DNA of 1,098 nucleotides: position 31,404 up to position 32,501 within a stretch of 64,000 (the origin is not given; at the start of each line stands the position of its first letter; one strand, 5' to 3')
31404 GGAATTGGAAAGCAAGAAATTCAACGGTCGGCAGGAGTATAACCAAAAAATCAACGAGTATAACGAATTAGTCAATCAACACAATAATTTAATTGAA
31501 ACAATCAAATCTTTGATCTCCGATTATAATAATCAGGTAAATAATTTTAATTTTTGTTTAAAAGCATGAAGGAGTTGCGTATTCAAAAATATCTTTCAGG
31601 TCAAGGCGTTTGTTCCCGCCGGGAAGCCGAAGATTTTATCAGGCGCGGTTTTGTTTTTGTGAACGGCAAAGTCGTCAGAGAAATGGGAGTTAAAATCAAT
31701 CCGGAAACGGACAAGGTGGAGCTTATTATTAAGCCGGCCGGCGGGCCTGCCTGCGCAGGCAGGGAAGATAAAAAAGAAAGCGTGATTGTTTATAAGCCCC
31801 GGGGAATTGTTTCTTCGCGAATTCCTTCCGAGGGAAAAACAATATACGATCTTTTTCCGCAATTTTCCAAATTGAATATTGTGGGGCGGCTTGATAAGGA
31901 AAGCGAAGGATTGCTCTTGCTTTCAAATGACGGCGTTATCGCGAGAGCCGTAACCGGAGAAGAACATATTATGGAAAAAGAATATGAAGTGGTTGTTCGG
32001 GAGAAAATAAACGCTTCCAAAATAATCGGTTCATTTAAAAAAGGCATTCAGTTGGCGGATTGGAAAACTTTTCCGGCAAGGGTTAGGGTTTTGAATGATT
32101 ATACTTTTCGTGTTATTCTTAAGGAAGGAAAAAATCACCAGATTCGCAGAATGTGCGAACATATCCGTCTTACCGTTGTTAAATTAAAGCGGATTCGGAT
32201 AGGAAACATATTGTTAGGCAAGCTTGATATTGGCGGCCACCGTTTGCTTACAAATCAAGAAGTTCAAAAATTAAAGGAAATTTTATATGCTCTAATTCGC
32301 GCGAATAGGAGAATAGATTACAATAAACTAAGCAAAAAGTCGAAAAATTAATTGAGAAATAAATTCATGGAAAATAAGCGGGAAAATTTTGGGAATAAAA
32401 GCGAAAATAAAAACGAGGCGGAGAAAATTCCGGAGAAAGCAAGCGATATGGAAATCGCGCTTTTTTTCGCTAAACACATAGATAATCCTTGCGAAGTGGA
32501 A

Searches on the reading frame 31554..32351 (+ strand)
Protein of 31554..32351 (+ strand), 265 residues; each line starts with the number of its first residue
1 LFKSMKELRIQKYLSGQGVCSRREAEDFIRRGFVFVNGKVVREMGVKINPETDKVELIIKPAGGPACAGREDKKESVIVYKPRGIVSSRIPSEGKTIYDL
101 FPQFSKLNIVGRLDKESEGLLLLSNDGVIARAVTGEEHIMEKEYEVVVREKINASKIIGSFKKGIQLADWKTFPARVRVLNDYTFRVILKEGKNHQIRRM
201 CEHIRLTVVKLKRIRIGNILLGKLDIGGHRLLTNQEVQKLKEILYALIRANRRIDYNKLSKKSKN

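Call 39: search_protein_families(library=pfam, proteins=[window:31554-32351:+], max_evalue=0.001)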
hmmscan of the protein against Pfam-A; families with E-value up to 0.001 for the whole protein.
window:31554-32351:+ (265 aa): 2 families
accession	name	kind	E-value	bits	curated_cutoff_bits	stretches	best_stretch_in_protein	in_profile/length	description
PF00849.27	PseudoU_synth_2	-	3.9e-18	66.6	26.8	1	77-203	3-152/152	RNA pseudouridylate synthase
PF01479.30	S4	-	1.1e-08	35.1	22.8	1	9-49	2-43/48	S4 domain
